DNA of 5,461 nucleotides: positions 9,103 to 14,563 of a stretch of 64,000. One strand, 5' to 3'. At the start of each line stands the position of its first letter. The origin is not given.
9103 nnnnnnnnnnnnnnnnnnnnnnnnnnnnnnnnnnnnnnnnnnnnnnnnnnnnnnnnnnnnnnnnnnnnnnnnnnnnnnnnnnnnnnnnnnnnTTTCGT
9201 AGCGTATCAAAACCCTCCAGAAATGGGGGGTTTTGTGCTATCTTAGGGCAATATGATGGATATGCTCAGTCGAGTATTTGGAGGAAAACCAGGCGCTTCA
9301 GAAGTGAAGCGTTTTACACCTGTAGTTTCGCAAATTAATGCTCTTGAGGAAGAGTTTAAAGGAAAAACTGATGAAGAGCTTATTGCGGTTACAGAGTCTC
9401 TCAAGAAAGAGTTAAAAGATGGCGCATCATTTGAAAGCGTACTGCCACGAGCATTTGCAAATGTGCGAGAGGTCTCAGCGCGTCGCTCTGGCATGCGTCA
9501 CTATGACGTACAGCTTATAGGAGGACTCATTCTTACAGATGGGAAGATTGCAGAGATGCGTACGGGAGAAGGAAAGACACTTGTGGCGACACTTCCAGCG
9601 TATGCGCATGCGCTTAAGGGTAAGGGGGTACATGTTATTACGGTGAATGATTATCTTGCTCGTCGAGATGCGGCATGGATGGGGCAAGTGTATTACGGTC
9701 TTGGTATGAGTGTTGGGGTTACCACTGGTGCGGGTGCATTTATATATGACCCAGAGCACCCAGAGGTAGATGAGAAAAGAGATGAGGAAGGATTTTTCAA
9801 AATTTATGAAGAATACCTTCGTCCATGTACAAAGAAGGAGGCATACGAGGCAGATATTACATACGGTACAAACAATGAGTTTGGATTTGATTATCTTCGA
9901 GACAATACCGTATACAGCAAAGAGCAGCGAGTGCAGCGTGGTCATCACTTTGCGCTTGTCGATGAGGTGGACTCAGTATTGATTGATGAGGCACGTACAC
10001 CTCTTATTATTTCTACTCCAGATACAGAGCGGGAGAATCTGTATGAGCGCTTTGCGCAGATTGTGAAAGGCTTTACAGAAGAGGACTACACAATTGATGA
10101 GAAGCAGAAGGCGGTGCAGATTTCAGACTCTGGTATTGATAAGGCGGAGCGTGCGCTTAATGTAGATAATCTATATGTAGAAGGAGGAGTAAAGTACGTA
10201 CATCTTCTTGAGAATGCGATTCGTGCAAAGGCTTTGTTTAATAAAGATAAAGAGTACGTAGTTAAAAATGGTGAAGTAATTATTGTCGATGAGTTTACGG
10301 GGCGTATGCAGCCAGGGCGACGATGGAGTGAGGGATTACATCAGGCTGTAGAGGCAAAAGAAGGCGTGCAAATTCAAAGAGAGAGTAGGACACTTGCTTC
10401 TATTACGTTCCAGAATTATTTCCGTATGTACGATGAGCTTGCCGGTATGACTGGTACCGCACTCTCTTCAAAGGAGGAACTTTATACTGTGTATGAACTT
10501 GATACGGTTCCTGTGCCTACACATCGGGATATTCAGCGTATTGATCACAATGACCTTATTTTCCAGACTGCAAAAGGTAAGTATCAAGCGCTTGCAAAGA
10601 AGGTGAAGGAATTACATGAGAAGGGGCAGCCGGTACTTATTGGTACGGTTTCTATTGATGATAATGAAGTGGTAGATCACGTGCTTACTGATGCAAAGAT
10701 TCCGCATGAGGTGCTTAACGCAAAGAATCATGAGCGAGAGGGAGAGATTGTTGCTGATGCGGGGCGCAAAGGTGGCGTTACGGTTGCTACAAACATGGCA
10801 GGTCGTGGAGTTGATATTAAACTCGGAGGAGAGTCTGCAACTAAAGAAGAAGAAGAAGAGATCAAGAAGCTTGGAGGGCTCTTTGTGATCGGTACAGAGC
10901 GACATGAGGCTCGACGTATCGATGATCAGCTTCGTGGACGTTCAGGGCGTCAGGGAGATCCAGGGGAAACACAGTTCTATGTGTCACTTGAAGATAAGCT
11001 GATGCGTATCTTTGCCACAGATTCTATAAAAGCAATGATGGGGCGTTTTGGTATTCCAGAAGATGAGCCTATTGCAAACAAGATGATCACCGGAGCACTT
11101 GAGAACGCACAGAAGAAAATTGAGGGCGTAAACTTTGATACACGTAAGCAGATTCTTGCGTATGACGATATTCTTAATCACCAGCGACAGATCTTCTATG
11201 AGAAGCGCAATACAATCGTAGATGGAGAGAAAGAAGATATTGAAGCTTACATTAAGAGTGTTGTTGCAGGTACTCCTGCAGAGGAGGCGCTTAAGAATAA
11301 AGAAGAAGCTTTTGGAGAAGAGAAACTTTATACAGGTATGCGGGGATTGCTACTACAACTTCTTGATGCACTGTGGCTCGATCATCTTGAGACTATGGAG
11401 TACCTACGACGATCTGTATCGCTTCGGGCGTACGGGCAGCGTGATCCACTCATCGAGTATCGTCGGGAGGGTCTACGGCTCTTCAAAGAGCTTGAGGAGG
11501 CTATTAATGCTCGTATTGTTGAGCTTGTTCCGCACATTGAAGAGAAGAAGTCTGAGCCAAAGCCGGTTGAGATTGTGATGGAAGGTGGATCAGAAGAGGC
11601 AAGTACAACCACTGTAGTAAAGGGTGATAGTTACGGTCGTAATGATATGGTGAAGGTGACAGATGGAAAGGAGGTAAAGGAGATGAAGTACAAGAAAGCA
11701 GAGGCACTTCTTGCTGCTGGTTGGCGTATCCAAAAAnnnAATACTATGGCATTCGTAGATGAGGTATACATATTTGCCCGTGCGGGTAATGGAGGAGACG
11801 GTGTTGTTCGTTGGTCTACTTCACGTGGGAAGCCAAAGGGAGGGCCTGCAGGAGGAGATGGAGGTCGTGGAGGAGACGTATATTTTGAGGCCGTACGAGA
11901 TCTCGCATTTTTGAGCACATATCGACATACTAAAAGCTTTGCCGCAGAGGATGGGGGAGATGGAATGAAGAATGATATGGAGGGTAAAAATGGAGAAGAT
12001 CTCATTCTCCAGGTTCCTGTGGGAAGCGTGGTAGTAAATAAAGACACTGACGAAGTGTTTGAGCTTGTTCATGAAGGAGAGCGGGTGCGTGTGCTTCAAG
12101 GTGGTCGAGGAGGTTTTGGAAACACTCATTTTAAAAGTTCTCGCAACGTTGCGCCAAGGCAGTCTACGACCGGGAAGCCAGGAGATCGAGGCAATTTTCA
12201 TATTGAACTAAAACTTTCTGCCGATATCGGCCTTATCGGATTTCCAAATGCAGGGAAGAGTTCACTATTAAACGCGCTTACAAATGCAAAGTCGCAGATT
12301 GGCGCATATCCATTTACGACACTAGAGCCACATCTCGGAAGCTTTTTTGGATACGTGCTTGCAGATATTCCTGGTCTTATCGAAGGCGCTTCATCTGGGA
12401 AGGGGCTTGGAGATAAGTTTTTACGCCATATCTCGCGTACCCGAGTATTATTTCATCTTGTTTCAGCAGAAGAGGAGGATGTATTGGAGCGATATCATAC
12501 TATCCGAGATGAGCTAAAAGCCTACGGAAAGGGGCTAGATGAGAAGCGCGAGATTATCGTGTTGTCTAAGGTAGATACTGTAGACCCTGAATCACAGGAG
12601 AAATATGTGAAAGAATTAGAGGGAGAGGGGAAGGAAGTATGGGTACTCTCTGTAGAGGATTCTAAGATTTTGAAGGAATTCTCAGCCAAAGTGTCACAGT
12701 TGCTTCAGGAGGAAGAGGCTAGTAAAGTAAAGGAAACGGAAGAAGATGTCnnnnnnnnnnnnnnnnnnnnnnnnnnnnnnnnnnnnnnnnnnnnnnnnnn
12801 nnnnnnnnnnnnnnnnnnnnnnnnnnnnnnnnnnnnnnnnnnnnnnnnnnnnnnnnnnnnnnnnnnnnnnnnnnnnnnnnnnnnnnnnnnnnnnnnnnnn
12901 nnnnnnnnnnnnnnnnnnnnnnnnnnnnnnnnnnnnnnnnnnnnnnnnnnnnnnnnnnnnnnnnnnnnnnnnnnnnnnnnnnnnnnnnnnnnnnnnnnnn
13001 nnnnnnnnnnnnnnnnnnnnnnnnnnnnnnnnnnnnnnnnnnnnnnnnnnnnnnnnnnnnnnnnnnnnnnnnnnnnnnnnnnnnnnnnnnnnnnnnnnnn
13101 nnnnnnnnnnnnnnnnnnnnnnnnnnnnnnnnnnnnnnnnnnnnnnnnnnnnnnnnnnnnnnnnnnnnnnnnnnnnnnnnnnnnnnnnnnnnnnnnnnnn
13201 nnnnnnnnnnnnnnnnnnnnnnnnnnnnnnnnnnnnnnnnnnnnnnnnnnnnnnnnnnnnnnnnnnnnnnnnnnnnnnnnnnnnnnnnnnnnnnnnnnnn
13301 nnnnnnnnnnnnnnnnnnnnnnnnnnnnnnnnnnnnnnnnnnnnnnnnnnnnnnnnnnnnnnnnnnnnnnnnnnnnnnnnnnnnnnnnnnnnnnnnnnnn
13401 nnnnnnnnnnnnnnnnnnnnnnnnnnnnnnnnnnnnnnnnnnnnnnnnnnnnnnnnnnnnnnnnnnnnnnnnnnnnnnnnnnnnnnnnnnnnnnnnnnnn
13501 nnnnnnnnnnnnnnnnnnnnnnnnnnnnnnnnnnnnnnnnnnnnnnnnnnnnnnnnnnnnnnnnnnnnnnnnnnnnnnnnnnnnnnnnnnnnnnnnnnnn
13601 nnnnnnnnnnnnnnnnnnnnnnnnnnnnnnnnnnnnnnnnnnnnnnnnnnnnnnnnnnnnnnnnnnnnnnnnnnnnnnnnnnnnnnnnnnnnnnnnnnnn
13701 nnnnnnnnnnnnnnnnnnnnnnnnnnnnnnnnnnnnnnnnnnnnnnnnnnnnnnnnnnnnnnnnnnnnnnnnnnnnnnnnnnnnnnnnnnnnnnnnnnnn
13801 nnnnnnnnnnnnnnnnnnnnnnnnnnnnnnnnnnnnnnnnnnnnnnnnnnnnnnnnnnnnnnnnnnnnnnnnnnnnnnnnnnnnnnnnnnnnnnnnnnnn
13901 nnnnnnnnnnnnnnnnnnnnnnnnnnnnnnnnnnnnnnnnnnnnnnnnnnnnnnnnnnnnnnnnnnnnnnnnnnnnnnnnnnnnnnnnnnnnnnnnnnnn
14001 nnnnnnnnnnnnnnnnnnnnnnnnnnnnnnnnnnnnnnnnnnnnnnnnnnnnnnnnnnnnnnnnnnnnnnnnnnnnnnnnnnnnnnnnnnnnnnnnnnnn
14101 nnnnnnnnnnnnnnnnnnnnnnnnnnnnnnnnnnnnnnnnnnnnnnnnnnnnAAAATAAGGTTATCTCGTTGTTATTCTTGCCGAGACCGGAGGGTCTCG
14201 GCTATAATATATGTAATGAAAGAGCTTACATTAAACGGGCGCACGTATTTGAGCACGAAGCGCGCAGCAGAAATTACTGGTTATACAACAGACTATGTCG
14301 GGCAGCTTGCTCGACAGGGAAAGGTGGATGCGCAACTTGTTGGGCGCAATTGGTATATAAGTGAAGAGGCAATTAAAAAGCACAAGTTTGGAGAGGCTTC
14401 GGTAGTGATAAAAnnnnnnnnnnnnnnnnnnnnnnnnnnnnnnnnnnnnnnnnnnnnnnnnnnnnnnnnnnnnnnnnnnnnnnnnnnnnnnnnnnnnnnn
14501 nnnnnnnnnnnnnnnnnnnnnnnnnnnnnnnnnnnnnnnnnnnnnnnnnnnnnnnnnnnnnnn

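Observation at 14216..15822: Two adjacent membrane proteins share a paralogous N-terminal excisionase-type HTH: candidate membrane-tethered DNA-binding pair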

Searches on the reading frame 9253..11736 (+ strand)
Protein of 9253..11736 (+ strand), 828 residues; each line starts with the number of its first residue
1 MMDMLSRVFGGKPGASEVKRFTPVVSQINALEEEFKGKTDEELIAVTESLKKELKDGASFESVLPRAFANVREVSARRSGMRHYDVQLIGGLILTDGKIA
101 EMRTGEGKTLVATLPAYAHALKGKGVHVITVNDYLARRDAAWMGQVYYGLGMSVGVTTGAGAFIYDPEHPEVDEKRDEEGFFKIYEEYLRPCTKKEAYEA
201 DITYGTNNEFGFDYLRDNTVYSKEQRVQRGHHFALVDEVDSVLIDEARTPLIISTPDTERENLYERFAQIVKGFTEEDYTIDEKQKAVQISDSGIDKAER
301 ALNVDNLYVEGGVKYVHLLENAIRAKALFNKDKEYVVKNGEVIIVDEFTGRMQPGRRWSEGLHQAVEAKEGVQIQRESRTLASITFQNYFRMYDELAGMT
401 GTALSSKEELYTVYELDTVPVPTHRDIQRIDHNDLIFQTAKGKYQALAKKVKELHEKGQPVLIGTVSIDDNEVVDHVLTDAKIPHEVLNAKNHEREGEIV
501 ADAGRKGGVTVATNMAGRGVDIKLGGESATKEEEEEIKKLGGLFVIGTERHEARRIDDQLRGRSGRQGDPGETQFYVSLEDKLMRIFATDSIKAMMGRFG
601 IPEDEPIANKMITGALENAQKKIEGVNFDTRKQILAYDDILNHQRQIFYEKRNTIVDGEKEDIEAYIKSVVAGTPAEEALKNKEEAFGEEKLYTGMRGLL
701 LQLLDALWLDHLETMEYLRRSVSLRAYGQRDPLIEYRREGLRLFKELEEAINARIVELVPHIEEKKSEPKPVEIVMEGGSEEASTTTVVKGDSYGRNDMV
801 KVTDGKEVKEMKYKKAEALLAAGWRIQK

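Call 10: search_protein_families(library=pfam, proteins=[window:9253-11736:+], max_evalue=0.01)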
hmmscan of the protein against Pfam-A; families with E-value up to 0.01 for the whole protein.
window:9253-11736:+ (828 aa): 5 families
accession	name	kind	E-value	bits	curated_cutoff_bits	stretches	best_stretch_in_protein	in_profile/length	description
PF07517.20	SecA_DEAD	-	5.1e-118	394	24.6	1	12-410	7-289/290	SecA DEAD-like domain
PF21090.3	P-loop_SecA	-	8.3e-78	261.1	27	1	427-604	2-205/205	SecA P-loop domain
PF07516.18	SecA_SW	-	6.7e-43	147.5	26.7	2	676-761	115-198/200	SecA Wing and Scaffold domain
PF01043.26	SecA_PP_bind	-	1.3e-39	135.6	23.5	1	260-367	2-110/110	SecA preprotein cross-linking domain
PF10740.15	DUF2529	-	0.0027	17.7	22.3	1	361-495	11-145/169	Domain of unknown function (DUF2529)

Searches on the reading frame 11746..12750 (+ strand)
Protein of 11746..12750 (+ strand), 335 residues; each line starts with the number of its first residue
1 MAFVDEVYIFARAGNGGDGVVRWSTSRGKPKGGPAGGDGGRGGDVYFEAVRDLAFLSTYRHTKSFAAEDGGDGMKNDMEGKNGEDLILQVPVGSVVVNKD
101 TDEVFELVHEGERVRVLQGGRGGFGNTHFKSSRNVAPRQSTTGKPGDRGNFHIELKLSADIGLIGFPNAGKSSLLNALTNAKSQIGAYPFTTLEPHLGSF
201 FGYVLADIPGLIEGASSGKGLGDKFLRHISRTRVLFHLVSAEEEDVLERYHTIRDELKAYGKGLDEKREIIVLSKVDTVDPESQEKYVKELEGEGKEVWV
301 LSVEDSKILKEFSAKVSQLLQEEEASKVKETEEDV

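Call 10: search_protein_families(library=pfam, proteins=[window:11746-12750:+], max_evalue=0.01)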
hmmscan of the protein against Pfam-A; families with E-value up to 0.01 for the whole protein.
window:11746-12750:+ (335 aa): 7 families
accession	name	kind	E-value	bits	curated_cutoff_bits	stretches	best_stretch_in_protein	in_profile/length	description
PF01018.28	GTP1_OBG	-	2.3e-48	164.2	27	1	4-157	1-155/155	GTP1/OBG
PF01926.29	MMR_HSR1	-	6.7e-24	84.6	21.9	1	161-275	2-113/113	50S ribosome-binding GTPase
PF02421.24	FeoB_N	-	5.4e-09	36.2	27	1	161-211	3-57/156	Ferrous iron transport protein B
PF03193.22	RsgA_GTPase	-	8.9e-05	22.8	30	0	269-317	56-105/174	RsgA GTPase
PF00350.29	Dynamin_N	-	0.0012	19.3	27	0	161-184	1-25/168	Dynamin family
PF19993.5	DO-GTPase2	-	0.0039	17.3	27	0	239-296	134-193/226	Double-GTPase 2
PF03308.22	MeaB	-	0.0075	15.7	23.1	0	160-181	35-56/273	Methylmalonyl Co-A mutase-associated GTPase MeaB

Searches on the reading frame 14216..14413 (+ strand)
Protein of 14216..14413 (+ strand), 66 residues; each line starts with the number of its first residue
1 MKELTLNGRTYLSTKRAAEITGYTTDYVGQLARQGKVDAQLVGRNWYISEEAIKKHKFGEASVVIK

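Call 86: search_solved_structures(query=A2, max_evalue=10, show_alignments=5)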
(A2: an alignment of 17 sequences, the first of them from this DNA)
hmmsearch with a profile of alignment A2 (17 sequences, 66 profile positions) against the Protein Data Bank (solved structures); distinct sequences matched with E-value up to 10: 2.
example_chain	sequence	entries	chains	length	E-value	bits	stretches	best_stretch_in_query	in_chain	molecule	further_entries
6g1t_A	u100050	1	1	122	9.6e-06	28.1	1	9-62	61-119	AM32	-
4p0y_A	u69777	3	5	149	1.7e-05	27.3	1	9-62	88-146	AM32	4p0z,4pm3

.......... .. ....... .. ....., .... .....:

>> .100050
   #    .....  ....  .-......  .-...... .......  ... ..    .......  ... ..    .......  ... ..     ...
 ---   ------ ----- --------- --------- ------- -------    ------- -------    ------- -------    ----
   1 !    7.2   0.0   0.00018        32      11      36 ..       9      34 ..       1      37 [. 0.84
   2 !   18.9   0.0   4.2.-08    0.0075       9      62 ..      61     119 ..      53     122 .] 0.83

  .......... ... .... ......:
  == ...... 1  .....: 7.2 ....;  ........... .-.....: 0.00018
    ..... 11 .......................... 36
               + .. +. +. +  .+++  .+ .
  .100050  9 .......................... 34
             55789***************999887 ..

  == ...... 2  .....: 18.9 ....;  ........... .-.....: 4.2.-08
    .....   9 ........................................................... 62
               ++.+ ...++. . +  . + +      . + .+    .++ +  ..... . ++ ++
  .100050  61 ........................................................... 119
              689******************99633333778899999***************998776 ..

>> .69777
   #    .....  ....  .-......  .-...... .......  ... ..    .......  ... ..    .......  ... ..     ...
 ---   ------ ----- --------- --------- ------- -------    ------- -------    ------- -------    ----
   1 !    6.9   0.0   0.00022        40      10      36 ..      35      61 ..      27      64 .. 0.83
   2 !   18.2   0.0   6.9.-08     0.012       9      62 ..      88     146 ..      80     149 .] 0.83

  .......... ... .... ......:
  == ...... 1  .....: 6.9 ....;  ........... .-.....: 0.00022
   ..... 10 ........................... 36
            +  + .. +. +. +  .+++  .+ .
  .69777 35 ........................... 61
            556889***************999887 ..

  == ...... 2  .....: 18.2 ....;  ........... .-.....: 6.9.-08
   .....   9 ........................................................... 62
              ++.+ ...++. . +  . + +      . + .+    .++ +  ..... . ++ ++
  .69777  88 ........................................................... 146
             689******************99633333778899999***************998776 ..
